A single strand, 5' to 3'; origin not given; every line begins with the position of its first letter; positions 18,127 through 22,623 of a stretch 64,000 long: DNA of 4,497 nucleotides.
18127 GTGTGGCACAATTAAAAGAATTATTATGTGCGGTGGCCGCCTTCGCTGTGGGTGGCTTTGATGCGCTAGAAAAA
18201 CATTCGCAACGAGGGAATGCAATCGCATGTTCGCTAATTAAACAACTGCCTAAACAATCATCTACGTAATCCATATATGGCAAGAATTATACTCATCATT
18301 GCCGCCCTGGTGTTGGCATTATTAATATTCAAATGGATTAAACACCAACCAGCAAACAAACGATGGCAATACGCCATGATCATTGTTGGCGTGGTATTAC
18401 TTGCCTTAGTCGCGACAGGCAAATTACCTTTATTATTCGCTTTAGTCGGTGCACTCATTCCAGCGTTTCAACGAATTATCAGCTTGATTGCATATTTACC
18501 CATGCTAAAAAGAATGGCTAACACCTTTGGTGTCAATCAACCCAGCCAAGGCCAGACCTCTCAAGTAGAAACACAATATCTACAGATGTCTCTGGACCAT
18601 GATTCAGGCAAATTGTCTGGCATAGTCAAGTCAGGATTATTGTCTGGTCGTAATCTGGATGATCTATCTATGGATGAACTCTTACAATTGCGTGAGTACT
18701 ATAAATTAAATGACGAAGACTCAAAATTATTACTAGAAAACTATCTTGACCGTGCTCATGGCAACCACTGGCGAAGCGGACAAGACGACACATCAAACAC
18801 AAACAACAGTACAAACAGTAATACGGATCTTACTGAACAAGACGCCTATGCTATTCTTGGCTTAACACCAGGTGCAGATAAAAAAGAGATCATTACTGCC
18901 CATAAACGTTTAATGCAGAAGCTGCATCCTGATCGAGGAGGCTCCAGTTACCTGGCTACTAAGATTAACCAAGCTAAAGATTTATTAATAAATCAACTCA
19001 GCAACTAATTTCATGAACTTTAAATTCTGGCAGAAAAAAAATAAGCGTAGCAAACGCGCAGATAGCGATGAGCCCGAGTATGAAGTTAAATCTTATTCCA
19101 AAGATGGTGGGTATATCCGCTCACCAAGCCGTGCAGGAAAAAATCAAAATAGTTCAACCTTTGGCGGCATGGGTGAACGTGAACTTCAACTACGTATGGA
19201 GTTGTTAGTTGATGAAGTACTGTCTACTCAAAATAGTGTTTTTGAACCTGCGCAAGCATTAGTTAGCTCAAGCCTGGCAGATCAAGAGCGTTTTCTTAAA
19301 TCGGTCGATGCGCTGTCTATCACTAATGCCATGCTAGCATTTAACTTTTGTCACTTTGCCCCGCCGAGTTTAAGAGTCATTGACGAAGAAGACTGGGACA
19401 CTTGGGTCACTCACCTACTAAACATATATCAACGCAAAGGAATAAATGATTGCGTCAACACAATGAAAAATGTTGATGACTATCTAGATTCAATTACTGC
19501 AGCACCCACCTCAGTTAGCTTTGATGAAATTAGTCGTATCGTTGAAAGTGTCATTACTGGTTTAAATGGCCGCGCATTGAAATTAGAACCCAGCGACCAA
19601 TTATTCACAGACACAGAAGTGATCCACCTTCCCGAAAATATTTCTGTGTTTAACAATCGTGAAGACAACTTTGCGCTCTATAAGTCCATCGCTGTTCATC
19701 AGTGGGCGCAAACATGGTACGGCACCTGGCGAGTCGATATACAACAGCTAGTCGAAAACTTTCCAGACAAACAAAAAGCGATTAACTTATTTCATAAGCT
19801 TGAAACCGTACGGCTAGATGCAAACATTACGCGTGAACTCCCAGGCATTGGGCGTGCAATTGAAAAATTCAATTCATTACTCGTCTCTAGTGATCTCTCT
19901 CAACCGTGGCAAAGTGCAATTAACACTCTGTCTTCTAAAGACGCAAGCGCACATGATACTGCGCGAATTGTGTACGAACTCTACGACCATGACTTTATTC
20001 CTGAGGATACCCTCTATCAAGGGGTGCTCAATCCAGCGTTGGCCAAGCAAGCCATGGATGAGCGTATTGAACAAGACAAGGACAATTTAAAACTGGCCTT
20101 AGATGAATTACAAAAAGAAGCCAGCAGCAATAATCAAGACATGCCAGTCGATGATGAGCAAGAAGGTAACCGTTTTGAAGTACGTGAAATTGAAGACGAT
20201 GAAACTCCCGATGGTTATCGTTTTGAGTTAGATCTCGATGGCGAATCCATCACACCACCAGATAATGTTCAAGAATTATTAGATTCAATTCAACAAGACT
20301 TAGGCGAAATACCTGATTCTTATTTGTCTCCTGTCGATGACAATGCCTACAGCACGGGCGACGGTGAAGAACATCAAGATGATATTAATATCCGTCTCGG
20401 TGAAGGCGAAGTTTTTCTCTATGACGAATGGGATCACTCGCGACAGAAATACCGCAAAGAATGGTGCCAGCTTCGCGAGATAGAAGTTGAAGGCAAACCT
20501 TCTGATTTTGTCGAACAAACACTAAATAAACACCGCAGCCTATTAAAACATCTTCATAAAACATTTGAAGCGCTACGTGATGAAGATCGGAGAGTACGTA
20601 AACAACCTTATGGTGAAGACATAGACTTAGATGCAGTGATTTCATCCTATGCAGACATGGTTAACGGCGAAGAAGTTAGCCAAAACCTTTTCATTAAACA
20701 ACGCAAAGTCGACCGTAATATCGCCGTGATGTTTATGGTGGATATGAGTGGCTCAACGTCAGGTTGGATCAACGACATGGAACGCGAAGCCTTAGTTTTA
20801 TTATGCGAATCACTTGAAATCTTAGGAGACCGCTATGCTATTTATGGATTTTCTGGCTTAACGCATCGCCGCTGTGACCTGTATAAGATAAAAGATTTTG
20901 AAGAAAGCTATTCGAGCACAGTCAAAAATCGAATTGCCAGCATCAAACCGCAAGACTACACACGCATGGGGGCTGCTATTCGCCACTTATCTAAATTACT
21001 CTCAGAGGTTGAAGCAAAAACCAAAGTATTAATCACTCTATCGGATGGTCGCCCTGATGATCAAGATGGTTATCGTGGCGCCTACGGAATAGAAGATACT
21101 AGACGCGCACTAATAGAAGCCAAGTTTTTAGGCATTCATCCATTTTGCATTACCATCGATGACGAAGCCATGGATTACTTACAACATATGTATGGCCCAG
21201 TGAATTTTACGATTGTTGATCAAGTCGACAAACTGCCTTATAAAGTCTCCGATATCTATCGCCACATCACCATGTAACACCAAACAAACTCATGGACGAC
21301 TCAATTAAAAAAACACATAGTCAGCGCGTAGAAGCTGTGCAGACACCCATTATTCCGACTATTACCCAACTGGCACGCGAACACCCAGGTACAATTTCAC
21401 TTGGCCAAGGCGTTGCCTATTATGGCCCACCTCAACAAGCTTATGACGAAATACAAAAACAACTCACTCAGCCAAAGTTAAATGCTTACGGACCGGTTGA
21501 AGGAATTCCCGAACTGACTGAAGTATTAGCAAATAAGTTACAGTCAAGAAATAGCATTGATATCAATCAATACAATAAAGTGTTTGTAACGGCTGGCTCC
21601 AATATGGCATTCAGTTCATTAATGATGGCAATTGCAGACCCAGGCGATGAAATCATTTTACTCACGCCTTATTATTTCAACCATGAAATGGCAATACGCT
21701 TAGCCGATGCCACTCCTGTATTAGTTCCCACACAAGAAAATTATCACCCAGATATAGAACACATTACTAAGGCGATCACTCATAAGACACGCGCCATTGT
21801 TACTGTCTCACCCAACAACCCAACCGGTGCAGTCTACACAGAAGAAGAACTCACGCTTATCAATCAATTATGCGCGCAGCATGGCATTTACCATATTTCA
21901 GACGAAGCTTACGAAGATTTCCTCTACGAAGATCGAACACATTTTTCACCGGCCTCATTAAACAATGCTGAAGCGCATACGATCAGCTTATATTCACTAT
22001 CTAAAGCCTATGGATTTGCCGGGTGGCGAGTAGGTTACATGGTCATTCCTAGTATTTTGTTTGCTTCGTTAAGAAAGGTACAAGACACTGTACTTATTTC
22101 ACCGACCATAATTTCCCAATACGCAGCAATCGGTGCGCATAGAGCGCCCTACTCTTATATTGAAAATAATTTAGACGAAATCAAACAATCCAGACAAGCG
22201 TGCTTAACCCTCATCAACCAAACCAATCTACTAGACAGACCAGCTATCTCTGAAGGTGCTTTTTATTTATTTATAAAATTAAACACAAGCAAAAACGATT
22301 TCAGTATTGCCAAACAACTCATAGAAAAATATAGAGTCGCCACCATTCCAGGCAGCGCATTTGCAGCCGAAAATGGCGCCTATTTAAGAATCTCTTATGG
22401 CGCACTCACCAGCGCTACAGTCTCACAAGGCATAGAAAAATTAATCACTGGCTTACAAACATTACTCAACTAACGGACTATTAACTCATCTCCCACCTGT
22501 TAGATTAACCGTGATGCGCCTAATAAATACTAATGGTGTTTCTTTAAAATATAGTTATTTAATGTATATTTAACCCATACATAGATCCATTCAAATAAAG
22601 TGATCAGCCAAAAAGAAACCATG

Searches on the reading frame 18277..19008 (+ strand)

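Call 58: search_protein_families(library=pfam, proteins=[window:18277-19008:+], max_evalue=0.0001)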
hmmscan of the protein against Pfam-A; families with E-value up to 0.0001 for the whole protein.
window:18277-19008:+ (243 aa): 1 family
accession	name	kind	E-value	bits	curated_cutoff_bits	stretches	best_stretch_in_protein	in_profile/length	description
PF00226.36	DnaJ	-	3.4e-08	33.9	27.8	1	189-237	1-53/63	DnaJ domain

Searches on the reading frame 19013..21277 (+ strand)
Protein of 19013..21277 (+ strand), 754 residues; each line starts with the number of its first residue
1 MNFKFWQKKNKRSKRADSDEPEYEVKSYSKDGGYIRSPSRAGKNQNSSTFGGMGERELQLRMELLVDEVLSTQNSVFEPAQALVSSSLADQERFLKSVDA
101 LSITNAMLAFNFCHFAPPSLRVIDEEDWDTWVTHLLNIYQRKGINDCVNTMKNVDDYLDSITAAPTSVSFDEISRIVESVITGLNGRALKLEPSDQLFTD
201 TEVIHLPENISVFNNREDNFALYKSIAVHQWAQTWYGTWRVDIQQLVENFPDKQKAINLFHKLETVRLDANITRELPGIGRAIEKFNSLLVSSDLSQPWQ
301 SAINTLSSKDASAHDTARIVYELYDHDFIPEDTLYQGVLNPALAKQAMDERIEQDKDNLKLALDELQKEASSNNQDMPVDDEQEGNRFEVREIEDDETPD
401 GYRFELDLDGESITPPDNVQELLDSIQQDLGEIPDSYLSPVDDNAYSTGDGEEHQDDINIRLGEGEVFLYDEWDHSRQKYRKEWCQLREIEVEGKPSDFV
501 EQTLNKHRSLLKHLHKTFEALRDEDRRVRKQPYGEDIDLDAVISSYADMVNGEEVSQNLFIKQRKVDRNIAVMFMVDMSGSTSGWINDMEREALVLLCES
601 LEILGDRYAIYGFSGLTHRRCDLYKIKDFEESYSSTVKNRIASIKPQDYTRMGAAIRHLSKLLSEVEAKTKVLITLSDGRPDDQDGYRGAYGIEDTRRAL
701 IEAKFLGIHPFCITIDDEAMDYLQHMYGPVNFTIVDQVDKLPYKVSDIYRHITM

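Call 59: search_protein_families(library=pfam, proteins=[window:19013-21277:+], max_evalue=0.0001)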
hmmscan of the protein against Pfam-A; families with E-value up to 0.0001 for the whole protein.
window:19013-21277:+ (754 aa): 2 families
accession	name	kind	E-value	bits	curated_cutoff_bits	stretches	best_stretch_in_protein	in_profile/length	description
PF13519.12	VWA_2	-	8.3e-09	36.5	27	1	572-679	1-106/107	von Willebrand factor type A domain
PF00092.34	VWA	-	4.7e-08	33.9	23.8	1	572-727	2-151/174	von Willebrand factor type A domain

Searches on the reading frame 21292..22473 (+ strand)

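Call 59: search_protein_families(library=pfam, proteins=[window:21292-22473:+], max_evalue=0.0001)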
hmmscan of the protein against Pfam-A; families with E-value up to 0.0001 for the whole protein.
window:21292-22473:+ (393 aa): 3 families
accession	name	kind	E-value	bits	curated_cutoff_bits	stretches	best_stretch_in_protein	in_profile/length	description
PF00155.27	Aminotran_1_2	-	3.4e-67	227.6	19.7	1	35-384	4-361/361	Aminotransferase class I and II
PF01041.23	DegT_DnrJ_EryC1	-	3.7e-09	36.7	19.8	1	99-206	45-147/360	DegT/DnrJ/EryC1/StrS aminotransferase family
PF01212.27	Beta_elim_lyase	-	3.2e-05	23.8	27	1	96-205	50-169/288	Beta-eliminating lyase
